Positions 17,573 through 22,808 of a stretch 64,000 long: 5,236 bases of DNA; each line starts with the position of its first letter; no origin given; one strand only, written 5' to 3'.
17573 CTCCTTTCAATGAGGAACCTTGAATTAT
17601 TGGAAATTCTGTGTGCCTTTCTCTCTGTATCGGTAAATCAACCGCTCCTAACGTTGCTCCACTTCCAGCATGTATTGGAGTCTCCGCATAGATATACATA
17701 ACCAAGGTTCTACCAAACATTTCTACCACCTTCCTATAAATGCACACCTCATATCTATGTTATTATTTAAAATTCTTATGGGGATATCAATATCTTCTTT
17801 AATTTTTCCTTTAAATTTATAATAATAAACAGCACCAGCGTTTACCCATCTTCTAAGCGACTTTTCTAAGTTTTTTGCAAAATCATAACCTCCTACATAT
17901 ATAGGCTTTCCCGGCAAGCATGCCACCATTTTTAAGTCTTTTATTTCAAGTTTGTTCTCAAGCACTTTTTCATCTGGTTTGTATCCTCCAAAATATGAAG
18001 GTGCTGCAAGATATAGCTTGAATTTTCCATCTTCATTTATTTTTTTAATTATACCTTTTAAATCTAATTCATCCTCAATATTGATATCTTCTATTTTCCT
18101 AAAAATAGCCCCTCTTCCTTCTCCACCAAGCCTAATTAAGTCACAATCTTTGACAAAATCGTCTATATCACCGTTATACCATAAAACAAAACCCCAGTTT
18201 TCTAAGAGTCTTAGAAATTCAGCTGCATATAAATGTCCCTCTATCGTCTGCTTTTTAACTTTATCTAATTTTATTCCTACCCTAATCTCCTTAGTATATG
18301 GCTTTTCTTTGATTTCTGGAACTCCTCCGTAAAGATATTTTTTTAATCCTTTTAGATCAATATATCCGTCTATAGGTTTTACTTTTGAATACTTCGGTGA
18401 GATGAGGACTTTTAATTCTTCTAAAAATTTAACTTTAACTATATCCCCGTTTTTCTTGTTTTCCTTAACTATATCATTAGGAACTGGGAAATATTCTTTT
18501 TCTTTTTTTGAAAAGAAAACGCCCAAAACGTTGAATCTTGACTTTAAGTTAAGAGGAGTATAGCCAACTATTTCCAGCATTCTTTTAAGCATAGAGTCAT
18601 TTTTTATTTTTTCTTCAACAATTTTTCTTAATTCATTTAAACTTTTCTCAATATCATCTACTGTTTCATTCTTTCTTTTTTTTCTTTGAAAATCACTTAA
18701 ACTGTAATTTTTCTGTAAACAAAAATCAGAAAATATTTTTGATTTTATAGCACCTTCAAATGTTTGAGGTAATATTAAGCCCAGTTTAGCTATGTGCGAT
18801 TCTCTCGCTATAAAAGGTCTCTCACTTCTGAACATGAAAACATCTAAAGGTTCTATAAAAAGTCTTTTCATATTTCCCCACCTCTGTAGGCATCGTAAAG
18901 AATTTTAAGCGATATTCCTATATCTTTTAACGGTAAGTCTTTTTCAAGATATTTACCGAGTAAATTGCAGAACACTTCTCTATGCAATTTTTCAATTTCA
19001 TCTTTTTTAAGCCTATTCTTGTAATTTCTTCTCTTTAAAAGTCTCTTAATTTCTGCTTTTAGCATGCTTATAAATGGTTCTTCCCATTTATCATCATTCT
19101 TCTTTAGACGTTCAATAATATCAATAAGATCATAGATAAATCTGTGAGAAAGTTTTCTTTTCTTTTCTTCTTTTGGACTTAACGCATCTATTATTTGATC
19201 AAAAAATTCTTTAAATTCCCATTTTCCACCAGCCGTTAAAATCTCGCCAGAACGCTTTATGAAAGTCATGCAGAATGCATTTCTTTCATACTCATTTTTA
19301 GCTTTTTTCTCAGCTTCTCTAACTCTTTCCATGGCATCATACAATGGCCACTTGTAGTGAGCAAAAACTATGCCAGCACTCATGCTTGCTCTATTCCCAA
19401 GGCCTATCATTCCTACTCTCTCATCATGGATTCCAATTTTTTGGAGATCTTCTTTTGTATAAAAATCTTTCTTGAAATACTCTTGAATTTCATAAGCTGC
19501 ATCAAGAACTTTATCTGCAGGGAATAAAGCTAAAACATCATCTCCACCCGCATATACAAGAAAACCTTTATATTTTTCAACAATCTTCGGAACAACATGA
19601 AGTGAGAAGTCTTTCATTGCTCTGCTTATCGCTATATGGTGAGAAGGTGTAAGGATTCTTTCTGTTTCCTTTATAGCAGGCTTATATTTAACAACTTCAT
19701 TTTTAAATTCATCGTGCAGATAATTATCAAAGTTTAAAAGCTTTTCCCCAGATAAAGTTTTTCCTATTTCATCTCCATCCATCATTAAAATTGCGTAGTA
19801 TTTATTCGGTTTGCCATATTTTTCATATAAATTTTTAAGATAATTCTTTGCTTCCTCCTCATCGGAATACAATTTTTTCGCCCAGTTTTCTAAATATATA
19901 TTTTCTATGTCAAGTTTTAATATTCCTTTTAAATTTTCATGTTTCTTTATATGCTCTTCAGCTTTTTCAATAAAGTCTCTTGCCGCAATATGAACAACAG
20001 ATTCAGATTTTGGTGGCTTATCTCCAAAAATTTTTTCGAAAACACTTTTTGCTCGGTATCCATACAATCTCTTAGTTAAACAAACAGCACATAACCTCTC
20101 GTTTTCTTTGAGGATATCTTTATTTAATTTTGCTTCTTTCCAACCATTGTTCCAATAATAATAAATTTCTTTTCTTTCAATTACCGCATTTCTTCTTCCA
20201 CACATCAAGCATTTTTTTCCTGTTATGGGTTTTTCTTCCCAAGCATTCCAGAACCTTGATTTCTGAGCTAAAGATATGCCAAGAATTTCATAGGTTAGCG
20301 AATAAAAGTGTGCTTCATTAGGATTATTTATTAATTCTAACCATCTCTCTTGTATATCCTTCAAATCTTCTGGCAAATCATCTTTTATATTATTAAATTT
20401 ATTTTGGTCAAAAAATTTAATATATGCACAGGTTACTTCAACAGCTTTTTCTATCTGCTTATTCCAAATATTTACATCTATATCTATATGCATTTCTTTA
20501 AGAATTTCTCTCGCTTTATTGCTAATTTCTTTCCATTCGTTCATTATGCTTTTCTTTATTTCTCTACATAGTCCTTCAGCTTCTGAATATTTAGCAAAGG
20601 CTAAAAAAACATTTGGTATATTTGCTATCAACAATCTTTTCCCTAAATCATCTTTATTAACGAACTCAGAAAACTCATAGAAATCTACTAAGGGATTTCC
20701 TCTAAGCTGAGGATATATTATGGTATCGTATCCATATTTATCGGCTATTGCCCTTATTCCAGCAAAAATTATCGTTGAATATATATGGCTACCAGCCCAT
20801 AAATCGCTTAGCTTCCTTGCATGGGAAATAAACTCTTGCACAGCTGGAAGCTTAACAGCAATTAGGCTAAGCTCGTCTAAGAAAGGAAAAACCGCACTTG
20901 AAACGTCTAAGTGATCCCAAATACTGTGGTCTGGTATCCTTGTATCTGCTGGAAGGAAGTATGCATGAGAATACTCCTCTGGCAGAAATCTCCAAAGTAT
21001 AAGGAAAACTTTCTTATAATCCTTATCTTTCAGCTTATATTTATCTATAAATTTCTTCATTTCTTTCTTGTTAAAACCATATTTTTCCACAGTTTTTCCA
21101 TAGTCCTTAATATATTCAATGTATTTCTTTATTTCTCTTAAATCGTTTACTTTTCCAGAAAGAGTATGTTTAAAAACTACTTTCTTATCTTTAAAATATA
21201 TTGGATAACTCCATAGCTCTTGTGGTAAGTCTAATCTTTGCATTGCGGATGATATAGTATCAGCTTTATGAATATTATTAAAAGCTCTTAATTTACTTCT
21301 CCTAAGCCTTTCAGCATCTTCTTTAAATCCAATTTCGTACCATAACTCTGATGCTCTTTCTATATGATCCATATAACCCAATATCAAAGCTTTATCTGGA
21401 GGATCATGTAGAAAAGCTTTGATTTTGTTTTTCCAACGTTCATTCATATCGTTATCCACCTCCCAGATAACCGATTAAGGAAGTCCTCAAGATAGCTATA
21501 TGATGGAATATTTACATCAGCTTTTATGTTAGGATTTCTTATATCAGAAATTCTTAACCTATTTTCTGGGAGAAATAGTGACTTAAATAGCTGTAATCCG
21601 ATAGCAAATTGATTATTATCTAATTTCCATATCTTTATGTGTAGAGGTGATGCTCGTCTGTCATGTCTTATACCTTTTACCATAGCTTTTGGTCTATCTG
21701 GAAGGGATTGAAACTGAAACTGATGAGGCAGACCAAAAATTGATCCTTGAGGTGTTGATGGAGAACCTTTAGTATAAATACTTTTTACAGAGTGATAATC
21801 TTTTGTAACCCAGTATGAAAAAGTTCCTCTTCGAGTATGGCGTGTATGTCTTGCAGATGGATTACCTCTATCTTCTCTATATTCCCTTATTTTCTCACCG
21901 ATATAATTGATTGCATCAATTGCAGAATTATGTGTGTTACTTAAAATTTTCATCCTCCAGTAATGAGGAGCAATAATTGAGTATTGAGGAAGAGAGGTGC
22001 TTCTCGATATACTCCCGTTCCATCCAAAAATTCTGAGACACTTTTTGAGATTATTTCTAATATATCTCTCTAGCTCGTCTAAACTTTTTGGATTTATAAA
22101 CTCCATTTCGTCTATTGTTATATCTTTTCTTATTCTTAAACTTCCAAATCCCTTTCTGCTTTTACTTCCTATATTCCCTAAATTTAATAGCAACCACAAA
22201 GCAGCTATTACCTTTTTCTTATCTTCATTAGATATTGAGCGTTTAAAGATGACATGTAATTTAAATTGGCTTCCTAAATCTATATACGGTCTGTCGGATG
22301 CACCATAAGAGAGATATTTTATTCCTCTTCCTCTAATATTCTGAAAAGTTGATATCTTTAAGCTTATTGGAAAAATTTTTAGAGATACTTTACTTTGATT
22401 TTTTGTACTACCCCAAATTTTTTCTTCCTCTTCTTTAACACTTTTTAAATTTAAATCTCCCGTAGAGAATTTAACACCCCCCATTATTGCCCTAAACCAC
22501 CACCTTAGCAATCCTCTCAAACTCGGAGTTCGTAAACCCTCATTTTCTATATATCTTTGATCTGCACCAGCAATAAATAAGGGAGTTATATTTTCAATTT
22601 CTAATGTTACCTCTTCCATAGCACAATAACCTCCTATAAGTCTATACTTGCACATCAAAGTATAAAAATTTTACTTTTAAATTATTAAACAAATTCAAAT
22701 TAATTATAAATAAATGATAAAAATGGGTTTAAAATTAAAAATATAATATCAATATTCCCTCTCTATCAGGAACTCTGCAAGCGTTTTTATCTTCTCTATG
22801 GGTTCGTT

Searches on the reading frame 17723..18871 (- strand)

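Call 26: search_protein_families(library=pfam, proteins=[window:17723-18871:-], max_evalue=0.0001)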
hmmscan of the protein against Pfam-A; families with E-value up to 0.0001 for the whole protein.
window:17723-18871:- (382 aa): 1 family
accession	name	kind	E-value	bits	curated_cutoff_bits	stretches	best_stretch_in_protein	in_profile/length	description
PF09700.15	Cas_Cmr3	-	1.3e-47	163.5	21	1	6-360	3-342/367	CRISPR-associated protein (Cas_Cmr3)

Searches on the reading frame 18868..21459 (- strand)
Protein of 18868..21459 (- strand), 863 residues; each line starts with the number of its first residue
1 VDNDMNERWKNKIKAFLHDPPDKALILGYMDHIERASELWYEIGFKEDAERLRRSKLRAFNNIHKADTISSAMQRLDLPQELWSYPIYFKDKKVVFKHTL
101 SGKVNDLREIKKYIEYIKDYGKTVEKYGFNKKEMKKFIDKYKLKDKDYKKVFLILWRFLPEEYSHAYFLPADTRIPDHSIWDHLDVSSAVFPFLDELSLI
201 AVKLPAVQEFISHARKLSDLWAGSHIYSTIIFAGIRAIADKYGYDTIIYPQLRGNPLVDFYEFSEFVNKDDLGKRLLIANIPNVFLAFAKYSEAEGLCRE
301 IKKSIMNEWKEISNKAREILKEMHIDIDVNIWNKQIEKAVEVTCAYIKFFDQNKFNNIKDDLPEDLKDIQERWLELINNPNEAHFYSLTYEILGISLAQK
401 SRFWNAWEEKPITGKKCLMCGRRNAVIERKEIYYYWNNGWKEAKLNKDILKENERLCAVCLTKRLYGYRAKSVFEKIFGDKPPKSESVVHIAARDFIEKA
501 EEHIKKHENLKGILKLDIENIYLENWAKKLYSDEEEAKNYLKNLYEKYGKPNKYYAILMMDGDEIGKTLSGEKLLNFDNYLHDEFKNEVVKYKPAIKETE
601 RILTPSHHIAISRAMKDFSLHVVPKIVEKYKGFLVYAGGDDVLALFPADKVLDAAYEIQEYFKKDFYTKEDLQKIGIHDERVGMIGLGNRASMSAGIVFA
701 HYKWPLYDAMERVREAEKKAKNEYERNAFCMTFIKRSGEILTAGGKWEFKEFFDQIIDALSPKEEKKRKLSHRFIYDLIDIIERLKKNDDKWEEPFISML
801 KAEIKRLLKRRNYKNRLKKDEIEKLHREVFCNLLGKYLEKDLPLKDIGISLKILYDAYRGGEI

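Call 26: search_protein_families(library=pfam, proteins=[window:18868-21459:-], max_evalue=0.0001)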
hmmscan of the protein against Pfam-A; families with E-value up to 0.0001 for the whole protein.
window:18868-21459:- (863 aa): 3 families
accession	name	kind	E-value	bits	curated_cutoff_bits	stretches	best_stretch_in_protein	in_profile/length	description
PF22335.1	Cas10-Cmr2_palm2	-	2.5e-34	118.7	27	1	554-730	1-133/133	Cas10/Cmr2, second palm domain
PF12469.13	Cmr2_N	-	4.2e-28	98.1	25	1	199-312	1-109/111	CRISPR-associated protein Cmr2, N-terminal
PF18182.6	mCpol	-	5e-06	27.3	26.4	0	610-665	27-80/114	minimal CRISPR polymerase domain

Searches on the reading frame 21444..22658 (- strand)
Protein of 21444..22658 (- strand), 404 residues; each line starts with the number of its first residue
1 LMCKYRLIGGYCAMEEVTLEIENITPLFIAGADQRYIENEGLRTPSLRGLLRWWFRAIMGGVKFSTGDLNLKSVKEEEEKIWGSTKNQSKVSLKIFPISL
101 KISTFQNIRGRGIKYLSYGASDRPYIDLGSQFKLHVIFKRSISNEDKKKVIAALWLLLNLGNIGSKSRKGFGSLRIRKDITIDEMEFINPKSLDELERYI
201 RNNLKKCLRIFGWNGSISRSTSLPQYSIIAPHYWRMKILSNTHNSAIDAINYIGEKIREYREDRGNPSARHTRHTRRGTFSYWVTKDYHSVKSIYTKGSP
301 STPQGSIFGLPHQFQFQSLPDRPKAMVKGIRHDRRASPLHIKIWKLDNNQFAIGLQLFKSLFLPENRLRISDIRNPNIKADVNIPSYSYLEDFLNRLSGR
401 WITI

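Call 26: search_protein_families(library=pfam, proteins=[window:21444-22658:-], max_evalue=0.0001)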
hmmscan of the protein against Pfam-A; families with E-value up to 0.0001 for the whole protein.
window:21444-22658:- (404 aa): 1 family
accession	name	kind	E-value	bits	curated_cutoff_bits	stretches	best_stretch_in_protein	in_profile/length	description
PF03787.20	RAMPs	-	1e-18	69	22.1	1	21-175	2-189/189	RAMP superfamily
